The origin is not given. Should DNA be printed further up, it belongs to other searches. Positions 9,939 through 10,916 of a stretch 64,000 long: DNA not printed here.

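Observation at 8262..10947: Low-GC type II R-M cassette bracketed by a perfect 46-bp direct repeat that is the duplicated 3' end of the neighbouring Omp85-like gene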

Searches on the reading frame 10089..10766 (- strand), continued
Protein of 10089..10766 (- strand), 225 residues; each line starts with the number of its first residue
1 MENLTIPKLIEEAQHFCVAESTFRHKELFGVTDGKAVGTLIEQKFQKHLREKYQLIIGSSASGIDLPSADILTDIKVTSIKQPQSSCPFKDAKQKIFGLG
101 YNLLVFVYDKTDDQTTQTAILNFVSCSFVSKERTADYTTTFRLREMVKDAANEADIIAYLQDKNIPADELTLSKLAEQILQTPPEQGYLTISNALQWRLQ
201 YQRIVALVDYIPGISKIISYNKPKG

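Call 66: predict_structure(alignment_id=A4)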
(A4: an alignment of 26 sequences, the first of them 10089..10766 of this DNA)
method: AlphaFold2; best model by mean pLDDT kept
length: 225 residues; sequences in the alignment: 26
mean_pLDDT: 51.0   pTM: 0.43
mean pLDDT of the five models: 51.0, 50.4, 48.6, 45.5, 45.3
residues with pLDDT >= 90: 0; 70-90: 27; 50-70: 89; < 50: 109
segments of 3 or more residues with pLDDT < 50: 57-107, 122-138, 182-204, 210-225
pLDDT, mean of each block of 10 residues (from residue 1): 62 64 54 58 71 57 42 37 31 33 46 61 38 42 65 74 69 60 34 37 50 44 38
secondary structure, 60 per line:
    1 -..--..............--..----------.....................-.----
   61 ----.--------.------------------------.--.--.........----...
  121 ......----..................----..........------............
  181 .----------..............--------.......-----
elements in order: H6-19 H34-52 E105-113 E118-126 H131-148 H153-162 H169-181 H192-205 H214-220

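Call 68: find_encoding_contigs(protein=P0324, flank=5000, max_places=10)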
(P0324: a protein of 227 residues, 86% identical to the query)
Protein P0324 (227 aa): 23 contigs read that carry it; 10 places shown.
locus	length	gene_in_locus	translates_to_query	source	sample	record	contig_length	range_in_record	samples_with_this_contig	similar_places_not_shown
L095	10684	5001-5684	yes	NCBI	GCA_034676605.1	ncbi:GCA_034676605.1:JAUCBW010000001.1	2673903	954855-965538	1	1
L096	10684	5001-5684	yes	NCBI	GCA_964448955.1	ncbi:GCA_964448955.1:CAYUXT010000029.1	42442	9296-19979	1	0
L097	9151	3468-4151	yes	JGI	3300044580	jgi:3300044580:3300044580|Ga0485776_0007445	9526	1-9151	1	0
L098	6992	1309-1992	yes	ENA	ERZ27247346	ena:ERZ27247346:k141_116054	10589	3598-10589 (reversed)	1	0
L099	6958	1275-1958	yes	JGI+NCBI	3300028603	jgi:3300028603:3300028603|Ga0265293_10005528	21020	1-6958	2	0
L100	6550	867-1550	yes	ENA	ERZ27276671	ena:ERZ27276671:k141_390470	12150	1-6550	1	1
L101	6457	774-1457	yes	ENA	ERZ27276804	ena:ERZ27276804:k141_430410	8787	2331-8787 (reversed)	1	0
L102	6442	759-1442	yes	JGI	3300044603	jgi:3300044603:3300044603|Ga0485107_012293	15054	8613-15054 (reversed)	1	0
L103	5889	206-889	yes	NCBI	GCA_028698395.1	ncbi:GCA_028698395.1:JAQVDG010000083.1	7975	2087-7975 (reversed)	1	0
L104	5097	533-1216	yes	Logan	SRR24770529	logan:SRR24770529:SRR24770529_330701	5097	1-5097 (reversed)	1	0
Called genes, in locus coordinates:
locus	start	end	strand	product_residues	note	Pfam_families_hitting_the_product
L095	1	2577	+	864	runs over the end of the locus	PF14903:WG_beta_rep (weak)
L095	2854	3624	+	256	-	PF04439:Adenyl_transf, PF18765:Polbeta, PF21418:LinB-like_C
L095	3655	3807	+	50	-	-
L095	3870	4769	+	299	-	PF00892:EamA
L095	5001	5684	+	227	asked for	PF27258:NspV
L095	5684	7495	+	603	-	-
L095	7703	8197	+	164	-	PF08877:MepB-like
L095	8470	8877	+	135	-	PF14300:DMP19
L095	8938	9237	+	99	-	PF05973:Gp49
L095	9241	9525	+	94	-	PF21716:dnstrm_HI1420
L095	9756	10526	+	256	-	-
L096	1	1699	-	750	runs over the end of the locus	PF13583:Reprolysin_4 (weak), PF13688:Reprolysin_5, PF13574:Reprolysin_2, PF13582:Reprolysin_3 (weak), PF18962:Por_Secre_tail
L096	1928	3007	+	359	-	PF01479:S4, PF00849:PseudoU_synth_2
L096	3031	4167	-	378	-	PF08541:ACP_syn_III_C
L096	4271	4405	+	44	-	-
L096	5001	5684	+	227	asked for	PF27258:NspV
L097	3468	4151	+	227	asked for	PF27258:NspV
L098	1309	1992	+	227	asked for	PF27258:NspV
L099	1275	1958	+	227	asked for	PF27258:NspV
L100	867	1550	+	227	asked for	PF27258:NspV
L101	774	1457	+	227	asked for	PF27258:NspV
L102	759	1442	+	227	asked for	PF27258:NspV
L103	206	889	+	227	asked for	PF27258:NspV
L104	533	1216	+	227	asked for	PF27258:NspV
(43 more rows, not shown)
